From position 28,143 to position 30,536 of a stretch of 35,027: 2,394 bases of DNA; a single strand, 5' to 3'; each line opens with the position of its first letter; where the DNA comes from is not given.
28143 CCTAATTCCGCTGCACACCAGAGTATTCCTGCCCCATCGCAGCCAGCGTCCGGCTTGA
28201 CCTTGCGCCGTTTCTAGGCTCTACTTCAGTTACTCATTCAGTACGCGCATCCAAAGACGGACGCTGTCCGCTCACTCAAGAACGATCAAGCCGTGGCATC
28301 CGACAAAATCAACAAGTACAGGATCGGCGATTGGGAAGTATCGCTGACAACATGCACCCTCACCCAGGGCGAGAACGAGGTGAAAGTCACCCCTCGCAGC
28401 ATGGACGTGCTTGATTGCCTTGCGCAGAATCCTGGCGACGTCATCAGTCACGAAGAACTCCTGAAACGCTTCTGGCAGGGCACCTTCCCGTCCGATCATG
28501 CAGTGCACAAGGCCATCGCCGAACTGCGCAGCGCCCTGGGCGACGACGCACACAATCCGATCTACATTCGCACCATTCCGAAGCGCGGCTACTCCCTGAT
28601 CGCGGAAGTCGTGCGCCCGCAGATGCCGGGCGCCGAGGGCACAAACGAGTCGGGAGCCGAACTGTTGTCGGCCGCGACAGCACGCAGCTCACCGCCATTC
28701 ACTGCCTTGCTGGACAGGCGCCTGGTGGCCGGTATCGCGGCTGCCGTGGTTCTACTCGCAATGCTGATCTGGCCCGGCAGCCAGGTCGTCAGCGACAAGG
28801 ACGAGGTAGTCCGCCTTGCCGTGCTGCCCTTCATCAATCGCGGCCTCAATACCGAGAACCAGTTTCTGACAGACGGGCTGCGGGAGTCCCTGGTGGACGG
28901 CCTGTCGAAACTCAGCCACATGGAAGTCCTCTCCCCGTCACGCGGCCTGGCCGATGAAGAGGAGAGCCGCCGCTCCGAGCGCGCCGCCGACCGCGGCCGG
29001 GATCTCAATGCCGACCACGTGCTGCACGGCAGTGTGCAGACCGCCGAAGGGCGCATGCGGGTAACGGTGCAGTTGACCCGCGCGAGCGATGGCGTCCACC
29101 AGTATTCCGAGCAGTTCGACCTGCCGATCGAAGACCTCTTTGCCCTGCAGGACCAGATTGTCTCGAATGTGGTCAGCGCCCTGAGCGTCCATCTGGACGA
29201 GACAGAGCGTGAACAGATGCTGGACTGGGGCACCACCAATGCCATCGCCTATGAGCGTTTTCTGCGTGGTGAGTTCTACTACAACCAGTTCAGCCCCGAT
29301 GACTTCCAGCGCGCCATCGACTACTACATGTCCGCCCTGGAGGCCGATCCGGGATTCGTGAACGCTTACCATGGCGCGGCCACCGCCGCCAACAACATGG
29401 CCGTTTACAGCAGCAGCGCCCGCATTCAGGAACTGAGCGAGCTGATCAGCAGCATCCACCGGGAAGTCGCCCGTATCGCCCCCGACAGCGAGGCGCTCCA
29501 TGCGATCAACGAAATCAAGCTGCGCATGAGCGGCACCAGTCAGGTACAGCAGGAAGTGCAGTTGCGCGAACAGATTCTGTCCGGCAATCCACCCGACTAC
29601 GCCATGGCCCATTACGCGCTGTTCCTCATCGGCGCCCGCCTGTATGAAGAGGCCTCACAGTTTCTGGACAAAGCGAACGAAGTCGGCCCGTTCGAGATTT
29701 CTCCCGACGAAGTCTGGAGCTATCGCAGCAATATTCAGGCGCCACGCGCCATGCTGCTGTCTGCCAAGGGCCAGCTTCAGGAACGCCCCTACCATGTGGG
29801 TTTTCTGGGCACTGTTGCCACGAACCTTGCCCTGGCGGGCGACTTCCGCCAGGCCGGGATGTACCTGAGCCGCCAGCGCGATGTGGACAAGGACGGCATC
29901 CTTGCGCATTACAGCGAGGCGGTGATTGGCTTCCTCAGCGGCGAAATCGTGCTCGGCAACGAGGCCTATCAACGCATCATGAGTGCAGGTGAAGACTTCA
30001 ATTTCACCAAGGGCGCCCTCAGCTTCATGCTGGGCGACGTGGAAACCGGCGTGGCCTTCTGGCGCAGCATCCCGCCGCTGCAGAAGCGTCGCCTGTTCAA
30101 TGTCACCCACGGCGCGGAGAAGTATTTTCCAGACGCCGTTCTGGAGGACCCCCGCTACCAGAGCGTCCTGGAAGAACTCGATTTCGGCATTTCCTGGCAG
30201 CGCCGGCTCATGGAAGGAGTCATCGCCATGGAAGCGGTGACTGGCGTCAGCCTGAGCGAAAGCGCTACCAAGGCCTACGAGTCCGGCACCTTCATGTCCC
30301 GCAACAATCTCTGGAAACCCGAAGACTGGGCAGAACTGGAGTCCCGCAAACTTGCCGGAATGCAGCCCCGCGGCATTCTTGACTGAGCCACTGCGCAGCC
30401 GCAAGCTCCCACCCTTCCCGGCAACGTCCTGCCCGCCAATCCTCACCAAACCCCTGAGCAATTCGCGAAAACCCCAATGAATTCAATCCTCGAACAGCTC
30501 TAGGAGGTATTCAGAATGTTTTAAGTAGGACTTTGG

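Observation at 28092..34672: One 34-bp element plus a -10 hexamer occurs three times and defines a predicted regulon (oxidase-ggt, TonB receptor, RidA-2)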

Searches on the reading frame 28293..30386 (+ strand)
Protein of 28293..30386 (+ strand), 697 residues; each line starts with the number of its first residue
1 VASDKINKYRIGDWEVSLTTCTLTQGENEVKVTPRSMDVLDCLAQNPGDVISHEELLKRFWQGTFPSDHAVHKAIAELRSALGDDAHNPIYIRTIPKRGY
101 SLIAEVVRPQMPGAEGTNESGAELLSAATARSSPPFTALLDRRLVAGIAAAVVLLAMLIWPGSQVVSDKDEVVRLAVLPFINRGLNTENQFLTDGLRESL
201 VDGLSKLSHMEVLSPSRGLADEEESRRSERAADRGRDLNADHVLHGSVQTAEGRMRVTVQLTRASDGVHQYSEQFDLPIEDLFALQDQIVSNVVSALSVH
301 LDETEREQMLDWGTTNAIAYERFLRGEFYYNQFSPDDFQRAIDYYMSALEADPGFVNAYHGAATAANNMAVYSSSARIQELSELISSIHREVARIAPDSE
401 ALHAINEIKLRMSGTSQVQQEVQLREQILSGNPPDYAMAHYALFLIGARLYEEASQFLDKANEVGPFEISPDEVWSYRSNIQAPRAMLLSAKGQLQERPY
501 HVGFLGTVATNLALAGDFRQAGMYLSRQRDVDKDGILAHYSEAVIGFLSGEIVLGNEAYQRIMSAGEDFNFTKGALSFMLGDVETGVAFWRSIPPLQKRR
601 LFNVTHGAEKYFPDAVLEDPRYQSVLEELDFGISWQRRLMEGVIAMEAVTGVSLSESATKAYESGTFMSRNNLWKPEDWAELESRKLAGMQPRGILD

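Call 11: search_protein_families(library=pfam, proteins=[window:28293-30386:+], max_evalue=0.001)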
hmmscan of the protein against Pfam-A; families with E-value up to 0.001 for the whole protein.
window:28293-30386:+ (697 aa): 1 family
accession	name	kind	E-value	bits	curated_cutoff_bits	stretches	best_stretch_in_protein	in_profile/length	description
PF00486.34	Trans_reg_C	-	1.2e-17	64.2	26.2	1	28-102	2-77/77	Transcriptional regulatory protein, C terminal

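Call 12: find_encoding_contigs(protein=window:28293-30386:+, flank=10000, max_places=6)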
Protein window:28293-30386:+ (697 aa): no gene with exactly this product is on record in the collection.

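Call 13: find_homologous_proteins(query=window:28293-30386:+, max_evalue=1e-10)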
Query window:28293-30386:+ (697 aa): 1752 proteins with E <= 1e-10 among 8000 candidates; the best 120 are listed.
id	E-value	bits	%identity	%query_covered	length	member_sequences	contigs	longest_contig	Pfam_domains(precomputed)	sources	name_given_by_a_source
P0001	0.0e+0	1562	100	100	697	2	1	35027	PF00486.35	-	-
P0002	0.0e+0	1558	100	100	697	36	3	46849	PF00486.35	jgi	jgi:DNA-binding winged helix-turn-helix (wHTH) protein/TolB-like protein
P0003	0.0e+0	1549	99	100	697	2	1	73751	PF00486.35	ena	-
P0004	0.0e+0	1456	93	100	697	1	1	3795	PF00486.35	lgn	-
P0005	0.0e+0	1428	90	100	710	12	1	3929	PF00486.35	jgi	jgi:DNA-binding winged helix-turn-helix (wHTH) protein/TolB-like protein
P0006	0.0e+0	1424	91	100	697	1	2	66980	PF00486.35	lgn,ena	-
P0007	0.0e+0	1422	90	100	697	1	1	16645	PF00486.35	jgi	-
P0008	0.0e+0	1422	90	100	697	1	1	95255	PF00486.35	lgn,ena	-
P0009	0.0e+0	1420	90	100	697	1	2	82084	PF00486.35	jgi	-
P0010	0.0e+0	1382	88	100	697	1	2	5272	PF00486.35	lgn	-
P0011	0.0e+0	1381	89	100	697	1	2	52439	PF00486.35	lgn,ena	-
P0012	0.0e+0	1376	88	100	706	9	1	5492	PF00486.35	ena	-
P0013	0.0e+0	1350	86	100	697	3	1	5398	PF00486.35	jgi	-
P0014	0.0e+0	1347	86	100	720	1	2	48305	PF14559.13,PF00486.35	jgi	-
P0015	0.0e+0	1321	85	100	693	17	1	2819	PF00486.35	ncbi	-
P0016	0.0e+0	1321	85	100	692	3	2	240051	PF00486.35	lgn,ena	-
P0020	0.0e+0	1244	80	99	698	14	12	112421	PF00486.35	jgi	jgi:DNA-binding winged helix-turn-helix (wHTH) protein/TolB-like protein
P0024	0.0e+0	1185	75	100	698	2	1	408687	PF00486.35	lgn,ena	-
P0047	0.0e+0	1127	70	100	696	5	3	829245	PF00486.35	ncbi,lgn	ncbi:MAG: winged helix-turn-helix domain-containing protein [Gammaproteobacteria bacterium]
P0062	1.9e-256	871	58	99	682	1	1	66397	PF00486.35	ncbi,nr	ncbi:MAG: winged helix-turn-helix domain-containing protein [Pseudomonadales bacterium]|nr:winged he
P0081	2.2e-240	818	55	96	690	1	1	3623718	PF00486.35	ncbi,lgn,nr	ncbi:hypothetical protein F6455_02360 [Proteobacteria bacterium 005FR1]|nr:hypothetical protein [Pro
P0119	6.4e-229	780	55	94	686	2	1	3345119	PF00486.35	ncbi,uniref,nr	ncbi:winged helix-turn-helix domain-containing protein [Pseudohongiella spirulinae]|uniref:winged he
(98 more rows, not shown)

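Call 14: find_encoding_contigs(protein=P0003, flank=10000, max_places=2)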
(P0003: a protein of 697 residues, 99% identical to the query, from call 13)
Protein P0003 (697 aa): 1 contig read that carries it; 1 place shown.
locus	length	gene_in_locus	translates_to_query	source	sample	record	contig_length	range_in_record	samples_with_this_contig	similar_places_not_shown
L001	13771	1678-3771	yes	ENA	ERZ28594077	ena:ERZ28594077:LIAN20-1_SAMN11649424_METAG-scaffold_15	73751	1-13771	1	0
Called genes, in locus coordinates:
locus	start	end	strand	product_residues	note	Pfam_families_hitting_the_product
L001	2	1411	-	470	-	?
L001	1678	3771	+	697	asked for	PF00486:Trans_reg_C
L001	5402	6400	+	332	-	PF00593:TonB_dep_Rec_b-barrel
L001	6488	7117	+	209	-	PF13442:Cytochrome_CBB3 (faint), PF00034:Cytochrom_C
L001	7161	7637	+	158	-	PF01042:Ribonuc_L-PSP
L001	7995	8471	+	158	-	PF01042:Ribonuc_L-PSP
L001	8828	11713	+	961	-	PF07715:Plug, PF00593:TonB_dep_Rec_b-barrel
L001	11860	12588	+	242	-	PF04338:DUF481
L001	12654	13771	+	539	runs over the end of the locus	PF01645:Glu_synthase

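Call 15: find_encoding_contigs(protein=P0008, flank=10000, max_places=2)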
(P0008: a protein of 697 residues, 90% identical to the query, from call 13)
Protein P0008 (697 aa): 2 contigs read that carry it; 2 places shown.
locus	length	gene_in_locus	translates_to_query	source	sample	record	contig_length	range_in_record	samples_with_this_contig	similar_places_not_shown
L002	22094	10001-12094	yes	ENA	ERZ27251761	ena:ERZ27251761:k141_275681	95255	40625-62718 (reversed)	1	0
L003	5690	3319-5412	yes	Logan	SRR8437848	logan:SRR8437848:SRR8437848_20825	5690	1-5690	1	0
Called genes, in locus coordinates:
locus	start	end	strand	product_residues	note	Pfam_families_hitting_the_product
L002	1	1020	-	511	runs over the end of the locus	PF11741:AMIN, PF24837:AMIN-like (faint), PF01520:Amidase_3, PF01476:LysM, PF23473:LysM3_LYK4_5 (faint), PF01476:LysM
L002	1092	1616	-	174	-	PF02367:TsaE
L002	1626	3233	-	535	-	PF03853:YjeF_N, PF01256:Carb_kinase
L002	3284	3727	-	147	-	PF12802:MarR_2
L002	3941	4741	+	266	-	PF13709:DUF4159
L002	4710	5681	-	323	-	PF04187:Cofac_haem_bdg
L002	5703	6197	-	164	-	PF00300:His_Phos_1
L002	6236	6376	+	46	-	-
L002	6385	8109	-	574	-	PF01019:G_glu_transpept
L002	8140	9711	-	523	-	PF07992:Pyr_redox_2, PF00890:FAD_binding_2 (weak), PF01266:DAO (weak), PF01593:Amino_oxidase, PF13450:NAD_binding_8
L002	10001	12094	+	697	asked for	PF00486:Trans_reg_C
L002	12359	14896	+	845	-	PF07715:Plug, PF00593:TonB_dep_Rec_b-barrel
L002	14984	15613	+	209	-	PF00034:Cytochrom_C, PF13442:Cytochrome_CBB3 (faint), PF00034:Cytochrom_C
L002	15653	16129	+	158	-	PF01042:Ribonuc_L-PSP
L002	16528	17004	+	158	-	PF01042:Ribonuc_L-PSP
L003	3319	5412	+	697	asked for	PF00486:Trans_reg_C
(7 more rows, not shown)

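Call 16: find_encoding_contigs(protein=P0016, flank=10000, max_places=2)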
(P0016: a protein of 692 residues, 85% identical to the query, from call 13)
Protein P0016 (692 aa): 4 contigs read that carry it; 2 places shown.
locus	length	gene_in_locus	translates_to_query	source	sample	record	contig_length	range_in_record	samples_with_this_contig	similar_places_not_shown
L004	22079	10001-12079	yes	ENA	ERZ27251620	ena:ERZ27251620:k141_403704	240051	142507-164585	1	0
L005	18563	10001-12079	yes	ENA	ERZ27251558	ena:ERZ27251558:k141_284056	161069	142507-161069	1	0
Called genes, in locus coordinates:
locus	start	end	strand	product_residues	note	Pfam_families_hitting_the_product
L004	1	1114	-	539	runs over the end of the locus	PF24837:AMIN-like (faint), PF11741:AMIN, PF01520:Amidase_3, PF01476:LysM, PF23473:LysM3_LYK4_5 (faint), PF01476:LysM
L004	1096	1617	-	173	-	PF02367:TsaE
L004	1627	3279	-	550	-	PF03853:YjeF_N, PF01256:Carb_kinase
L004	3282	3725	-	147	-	PF12802:MarR_2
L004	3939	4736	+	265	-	PF13709:DUF4159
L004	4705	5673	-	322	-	PF04187:Cofac_haem_bdg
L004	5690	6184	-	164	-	PF00300:His_Phos_1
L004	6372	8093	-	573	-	PF01019:G_glu_transpept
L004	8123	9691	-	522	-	PF07992:Pyr_redox_2 (weak), PF00890:FAD_binding_2 (weak), PF01266:DAO (weak), PF01593:Amino_oxidase, PF13450:NAD_binding_8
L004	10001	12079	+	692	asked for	PF00486:Trans_reg_C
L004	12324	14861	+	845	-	PF07715:Plug, PF00593:TonB_dep_Rec_b-barrel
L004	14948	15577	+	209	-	PF13442:Cytochrome_CBB3 (faint), PF00034:Cytochrom_C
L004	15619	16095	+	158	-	PF01042:Ribonuc_L-PSP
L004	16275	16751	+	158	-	PF01042:Ribonuc_L-PSP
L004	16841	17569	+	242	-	PF04338:DUF481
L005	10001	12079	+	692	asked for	PF00486:Trans_reg_C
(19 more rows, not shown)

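Call 18: find_encoding_contigs(protein=P0020, flank=10000, max_places=2)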
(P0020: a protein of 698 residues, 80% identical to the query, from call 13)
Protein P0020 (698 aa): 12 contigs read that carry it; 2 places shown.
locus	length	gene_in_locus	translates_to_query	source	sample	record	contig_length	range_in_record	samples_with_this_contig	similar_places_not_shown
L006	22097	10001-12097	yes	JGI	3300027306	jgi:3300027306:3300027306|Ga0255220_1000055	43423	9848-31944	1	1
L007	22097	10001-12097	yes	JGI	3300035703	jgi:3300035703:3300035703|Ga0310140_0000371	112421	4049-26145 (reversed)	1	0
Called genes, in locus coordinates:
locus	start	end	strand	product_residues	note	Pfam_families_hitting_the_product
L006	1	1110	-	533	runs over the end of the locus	PF11741:AMIN, PF24837:AMIN-like (faint), PF01520:Amidase_3, PF01476:LysM, PF23473:LysM3_LYK4_5 (faint), PF01476:LysM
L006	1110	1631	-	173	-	PF02367:TsaE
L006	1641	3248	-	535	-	PF03853:YjeF_N, PF01256:Carb_kinase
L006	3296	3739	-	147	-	PF12802:MarR_2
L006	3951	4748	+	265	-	PF13709:DUF4159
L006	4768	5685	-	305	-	PF04187:Cofac_haem_bdg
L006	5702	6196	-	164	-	PF00300:His_Phos_1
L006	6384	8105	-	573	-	PF01019:G_glu_transpept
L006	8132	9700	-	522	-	PF07992:Pyr_redox_2 (weak), PF00890:FAD_binding_2 (weak), PF01266:DAO (weak), PF01593:Amino_oxidase, PF13450:NAD_binding_8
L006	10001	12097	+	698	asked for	PF00486:Trans_reg_C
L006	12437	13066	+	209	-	PF13442:Cytochrome_CBB3 (faint), PF00034:Cytochrom_C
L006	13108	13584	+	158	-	PF01042:Ribonuc_L-PSP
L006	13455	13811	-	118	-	-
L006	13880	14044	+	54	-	-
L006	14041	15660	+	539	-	PF01645:Glu_synthase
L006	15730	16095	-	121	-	-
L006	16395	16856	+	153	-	PF00111:Fer2, PF13085:Fer2_3 (weak), PF01799:Fer2_2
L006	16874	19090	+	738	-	PF20256:MoCoBD_2, PF02738:MoCoBD_1, PF20256:MoCoBD_2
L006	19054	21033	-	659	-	PF00036:EF-hand_1 (faint)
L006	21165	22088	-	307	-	PF00126:HTH_1, PF03466:LysR_substrate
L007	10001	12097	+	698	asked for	PF00486:Trans_reg_C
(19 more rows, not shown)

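Call 19: find_encoding_contigs(protein=P0024, flank=10000, max_places=1)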
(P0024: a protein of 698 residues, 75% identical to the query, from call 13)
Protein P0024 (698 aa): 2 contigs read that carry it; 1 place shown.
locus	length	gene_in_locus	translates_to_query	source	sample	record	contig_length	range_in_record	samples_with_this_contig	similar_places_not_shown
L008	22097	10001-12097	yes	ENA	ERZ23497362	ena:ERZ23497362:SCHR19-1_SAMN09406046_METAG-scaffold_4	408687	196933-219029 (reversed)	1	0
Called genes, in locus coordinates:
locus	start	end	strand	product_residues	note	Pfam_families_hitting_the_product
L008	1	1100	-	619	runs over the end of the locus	PF02518:HATPase_c (weak), PF13589:HATPase_c_3, PF01119:DNA_mis_repair, PF08676:MutL_C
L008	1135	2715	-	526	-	PF11741:AMIN, PF01520:Amidase_3, PF01476:LysM, PF23473:LysM3_LYK4_5 (faint), PF01476:LysM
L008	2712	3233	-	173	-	PF02367:TsaE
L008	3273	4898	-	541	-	PF03853:YjeF_N, PF01256:Carb_kinase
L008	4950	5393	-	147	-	PF12802:MarR_2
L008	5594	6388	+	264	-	PF13709:DUF4159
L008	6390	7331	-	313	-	PF04187:Cofac_haem_bdg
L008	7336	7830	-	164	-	PF00300:His_Phos_1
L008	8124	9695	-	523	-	PF07992:Pyr_redox_2 (faint), PF00890:FAD_binding_2 (weak), PF01266:DAO, PF01593:Amino_oxidase, PF13450:NAD_binding_8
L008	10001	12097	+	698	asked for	PF00486:Trans_reg_C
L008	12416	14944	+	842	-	PF07715:Plug, PF00593:TonB_dep_Rec_b-barrel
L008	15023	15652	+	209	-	PF13442:Cytochrome_CBB3 (faint), PF00034:Cytochrom_C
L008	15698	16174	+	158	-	PF01042:Ribonuc_L-PSP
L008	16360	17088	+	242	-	PF04338:DUF481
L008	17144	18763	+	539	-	PF01645:Glu_synthase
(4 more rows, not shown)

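Call 20: find_encoding_contigs(protein=P0047, flank=10000, max_places=1)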
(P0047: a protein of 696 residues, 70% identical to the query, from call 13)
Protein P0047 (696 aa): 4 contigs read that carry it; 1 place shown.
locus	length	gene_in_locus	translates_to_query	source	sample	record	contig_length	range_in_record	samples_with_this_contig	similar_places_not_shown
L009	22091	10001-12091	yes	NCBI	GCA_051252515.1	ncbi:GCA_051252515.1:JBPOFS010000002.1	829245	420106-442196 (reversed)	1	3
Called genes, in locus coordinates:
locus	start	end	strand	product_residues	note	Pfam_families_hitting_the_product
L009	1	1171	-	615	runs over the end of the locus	PF02518:HATPase_c, PF13589:HATPase_c_3, PF01119:DNA_mis_repair, PF08676:MutL_C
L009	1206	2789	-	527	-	PF11741:AMIN, PF24837:AMIN-like (faint), PF01520:Amidase_3, PF01476:LysM, PF23473:LysM3_LYK4_5 (faint), PF01476:LysM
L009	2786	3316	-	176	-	PF02367:TsaE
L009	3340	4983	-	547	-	PF03853:YjeF_N, PF01256:Carb_kinase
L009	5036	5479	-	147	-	PF12802:MarR_2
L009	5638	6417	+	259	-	PF13709:DUF4159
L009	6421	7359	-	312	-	PF04187:Cofac_haem_bdg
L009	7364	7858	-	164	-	PF00300:His_Phos_1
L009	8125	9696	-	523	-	PF07992:Pyr_redox_2 (weak), PF00890:FAD_binding_2 (weak), PF01266:DAO, PF01593:Amino_oxidase, PF13450:NAD_binding_8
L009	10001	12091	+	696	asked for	PF00486:Trans_reg_C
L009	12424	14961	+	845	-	PF07715:Plug, PF00593:TonB_dep_Rec_b-barrel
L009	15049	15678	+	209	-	PF13442:Cytochrome_CBB3 (weak), PF00034:Cytochrom_C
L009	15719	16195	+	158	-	PF01042:Ribonuc_L-PSP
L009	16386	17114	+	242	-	PF04338:DUF481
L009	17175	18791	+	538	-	PF01645:Glu_synthase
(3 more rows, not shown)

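Call 21: find_encoding_contigs(protein=P0062, flank=10000, max_places=1)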
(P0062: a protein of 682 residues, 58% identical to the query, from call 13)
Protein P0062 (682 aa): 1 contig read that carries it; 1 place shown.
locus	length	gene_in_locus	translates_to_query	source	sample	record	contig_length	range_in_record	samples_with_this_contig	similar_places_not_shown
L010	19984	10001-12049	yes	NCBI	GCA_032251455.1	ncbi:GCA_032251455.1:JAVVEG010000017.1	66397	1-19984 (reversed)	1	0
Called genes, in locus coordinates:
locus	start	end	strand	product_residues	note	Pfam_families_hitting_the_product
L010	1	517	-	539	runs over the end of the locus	PF03853:YjeF_N, PF01256:Carb_kinase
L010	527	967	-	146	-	PF12802:MarR_2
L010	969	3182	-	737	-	PF19878:DUF6351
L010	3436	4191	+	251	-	PF13709:DUF4159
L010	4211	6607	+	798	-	PF05228:CHASE4, PF00672:HAMP (weak), PF00990:GGDEF, PF00563:EAL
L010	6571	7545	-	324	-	PF04187:Cofac_haem_bdg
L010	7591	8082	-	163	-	PF00300:His_Phos_1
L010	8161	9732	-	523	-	PF07992:Pyr_redox_2 (faint), PF01266:DAO, PF01593:Amino_oxidase, PF13450:NAD_binding_8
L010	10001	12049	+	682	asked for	PF00486:Trans_reg_C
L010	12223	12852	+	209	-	PF00034:Cytochrom_C, PF13442:Cytochrome_CBB3 (faint), PF00034:Cytochrom_C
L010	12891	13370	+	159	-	PF01042:Ribonuc_L-PSP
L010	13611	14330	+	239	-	PF04338:DUF481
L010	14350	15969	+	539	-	PF01645:Glu_synthase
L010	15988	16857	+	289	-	PF00941:FAD_binding_5, PF03450:CO_deh_flav_C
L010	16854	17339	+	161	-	PF00111:Fer2 (weak), PF01799:Fer2_2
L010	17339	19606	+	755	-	PF01315:Ald_Xan_dh_C, PF02738:MoCoBD_1, PF20256:MoCoBD_2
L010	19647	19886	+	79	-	-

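Call 22: find_encoding_contigs(protein=P0081, flank=10000, max_places=1)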
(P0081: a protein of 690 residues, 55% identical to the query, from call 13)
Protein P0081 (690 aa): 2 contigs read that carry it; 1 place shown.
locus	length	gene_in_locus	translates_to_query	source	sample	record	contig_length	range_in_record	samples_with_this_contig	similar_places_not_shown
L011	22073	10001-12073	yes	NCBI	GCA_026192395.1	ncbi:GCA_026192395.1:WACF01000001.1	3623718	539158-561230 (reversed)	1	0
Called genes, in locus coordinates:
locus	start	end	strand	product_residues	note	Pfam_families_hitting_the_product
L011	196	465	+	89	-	PF14026:SCO4226-like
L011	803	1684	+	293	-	PF10778:DehI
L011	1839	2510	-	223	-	PF00702:Hydrolase, PF13419:HAD_2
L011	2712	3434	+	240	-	-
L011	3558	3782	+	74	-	PF14145:YrhK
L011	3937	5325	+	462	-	PF02386:TrkH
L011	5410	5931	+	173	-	PF01842:ACT (faint), PF13291:ACT_4 (faint), PF13740:ACT_6, PF22629:ACT_AHAS_ss (faint), PF13740:ACT_6 (weak)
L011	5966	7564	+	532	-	PF01425:Amidase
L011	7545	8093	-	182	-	PF00583:Acetyltransf_1, PF13508:Acetyltransf_7 (weak)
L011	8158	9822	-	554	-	PF00890:FAD_binding_2 (weak), PF01266:DAO, PF01593:Amino_oxidase, PF13450:NAD_binding_8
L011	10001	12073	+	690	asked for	PF00486:Trans_reg_C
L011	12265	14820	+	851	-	PF07715:Plug, PF00593:TonB_dep_Rec_b-barrel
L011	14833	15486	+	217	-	PF13442:Cytochrome_CBB3 (faint), PF00034:Cytochrom_C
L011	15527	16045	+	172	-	PF01042:Ribonuc_L-PSP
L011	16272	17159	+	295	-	PF06347:SH3_4, PF08239:SH3_3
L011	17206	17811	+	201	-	PF13505:OMP_b-brl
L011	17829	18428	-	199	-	-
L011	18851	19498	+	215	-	-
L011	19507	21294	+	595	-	-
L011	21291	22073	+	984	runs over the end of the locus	PF07719:TPR_2 (faint), PF13181:TPR_8 (faint), PF13525:YfiO (faint), PF00515:TPR_1 (faint), PF12688:TPR_5 (faint), PF12895:ANAPC3 (faint), PF13424:TPR_12 (weak), PF14559:TPR_19 (weak), +4 more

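Call 23: find_encoding_contigs(protein=P0119, flank=10000, max_places=1)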
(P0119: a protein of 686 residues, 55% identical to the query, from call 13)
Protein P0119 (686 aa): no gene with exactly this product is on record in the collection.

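Call 28: search_solved_structures(query=window:28293-30383:+, max_evalue=0.01)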
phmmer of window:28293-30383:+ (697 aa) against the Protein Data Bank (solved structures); distinct sequences matched with E-value up to 0.01: 41.
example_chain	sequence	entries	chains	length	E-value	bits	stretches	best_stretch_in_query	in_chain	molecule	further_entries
5ju7_A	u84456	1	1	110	3e-17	65.9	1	9-107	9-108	Transcriptional activator CadC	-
9qhb_A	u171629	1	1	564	1.3e-16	63.8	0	326-363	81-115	Engineered tetratricopeptide repeat protein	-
9qhc_A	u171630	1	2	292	1.8e-10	43.5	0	326-363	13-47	Engineered tetratricopeptide repeat protein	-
8b4b_W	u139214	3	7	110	4.3e-10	42.3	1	26-106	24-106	Cholera toxin transcriptional activator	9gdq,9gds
8b4c_D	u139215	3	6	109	4.9e-10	42.1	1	26-106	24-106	Cholera toxin transcriptional activator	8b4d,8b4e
7nmb_A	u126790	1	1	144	5.3e-10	42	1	26-107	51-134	Cholera toxin transcriptional activator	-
7obi_A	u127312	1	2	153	1.8e-09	40.2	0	335-360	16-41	CTPR-rv4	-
8bu0_A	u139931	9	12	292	4.6e-09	38.9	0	326-364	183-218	Consensus tetratricopeptide repeat protein | Crystal structure of an 8-repeat consensus TPR superhelix with Zinc. | Monomer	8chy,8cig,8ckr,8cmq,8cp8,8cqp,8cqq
1p2f_A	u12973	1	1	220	1.5e-08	37.2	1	4-101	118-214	Response Regulator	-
3kd7_A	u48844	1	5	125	1.7e-07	33.7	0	326-363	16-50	CTPR390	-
2naz_A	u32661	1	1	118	3.4e-06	29.4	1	28-105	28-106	Transcriptional regulatory protein RstA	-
3q9v_A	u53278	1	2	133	6.1e-06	28.5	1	16-102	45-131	DNA-binding response regulator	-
2gwr_A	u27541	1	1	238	6.7e-06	28.4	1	10-101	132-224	DNA-binding response regulator mtrA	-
8ch0_A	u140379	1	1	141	5.3e-05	25.4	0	326-364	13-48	Consensus tetratricopeptide repeat protein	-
9dvt_R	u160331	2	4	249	6e-05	25.3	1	29-102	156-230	DNA-binding dual master transcriptional regulator RpaA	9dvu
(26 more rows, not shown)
